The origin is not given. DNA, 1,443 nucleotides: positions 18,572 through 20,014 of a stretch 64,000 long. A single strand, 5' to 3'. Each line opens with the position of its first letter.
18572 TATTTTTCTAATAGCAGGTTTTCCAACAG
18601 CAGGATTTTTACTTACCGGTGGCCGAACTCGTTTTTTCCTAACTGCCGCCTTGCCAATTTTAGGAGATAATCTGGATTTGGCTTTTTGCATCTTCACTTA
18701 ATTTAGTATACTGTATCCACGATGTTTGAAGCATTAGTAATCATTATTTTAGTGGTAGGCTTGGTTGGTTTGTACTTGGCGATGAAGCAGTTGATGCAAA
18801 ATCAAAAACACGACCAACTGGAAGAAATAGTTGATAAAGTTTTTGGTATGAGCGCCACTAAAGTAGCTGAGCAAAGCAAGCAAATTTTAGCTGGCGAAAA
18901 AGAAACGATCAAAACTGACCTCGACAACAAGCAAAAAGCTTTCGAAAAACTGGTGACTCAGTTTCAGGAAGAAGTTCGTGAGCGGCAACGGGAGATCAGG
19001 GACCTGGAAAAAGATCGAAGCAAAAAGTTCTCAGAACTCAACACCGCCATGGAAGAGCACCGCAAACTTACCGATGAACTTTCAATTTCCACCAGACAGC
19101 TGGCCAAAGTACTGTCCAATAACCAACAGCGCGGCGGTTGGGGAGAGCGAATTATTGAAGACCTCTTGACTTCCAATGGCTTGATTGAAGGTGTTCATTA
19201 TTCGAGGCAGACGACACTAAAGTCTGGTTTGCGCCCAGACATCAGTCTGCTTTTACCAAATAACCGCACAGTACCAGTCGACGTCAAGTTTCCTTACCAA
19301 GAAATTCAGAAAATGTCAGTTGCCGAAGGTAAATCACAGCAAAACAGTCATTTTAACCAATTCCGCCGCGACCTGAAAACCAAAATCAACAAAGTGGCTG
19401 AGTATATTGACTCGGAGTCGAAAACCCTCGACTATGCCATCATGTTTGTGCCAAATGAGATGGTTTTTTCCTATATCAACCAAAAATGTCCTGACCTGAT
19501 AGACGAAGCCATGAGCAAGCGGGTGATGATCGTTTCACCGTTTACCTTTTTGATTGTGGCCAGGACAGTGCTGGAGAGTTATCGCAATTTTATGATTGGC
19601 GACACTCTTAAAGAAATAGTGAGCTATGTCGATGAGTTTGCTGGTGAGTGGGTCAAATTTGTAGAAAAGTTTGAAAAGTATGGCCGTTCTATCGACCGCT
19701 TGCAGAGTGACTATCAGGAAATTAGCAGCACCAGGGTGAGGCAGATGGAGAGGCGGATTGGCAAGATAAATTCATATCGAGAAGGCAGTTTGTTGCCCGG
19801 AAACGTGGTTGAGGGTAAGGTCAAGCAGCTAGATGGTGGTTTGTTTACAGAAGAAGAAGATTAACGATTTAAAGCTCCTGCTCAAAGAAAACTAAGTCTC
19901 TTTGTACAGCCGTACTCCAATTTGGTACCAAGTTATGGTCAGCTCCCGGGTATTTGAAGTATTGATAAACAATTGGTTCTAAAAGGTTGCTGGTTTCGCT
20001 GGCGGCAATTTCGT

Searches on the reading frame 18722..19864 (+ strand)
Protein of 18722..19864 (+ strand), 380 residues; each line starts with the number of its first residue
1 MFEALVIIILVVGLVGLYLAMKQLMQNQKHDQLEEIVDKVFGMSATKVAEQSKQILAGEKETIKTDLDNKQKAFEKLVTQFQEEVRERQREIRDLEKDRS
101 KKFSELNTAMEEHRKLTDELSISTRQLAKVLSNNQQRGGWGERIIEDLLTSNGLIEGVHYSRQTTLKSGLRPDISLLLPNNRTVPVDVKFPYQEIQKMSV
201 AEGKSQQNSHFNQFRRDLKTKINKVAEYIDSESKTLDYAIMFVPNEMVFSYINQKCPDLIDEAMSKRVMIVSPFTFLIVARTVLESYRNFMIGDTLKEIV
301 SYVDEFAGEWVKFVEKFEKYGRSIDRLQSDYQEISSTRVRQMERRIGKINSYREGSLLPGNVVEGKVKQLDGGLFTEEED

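Call 30: search_protein_families(library=ncbifam, proteins=[window:18722-19864:+], max_evalue=1e-10)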
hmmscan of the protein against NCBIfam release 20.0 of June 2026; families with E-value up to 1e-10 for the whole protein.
window:18722-19864:+ (380 aa): 1 family
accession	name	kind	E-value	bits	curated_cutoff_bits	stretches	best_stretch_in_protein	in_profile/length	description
NF007686.0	PRK10361.1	equivalog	1.6e-25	89.7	810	1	28-333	110-405/475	DNA recombination protein RmuC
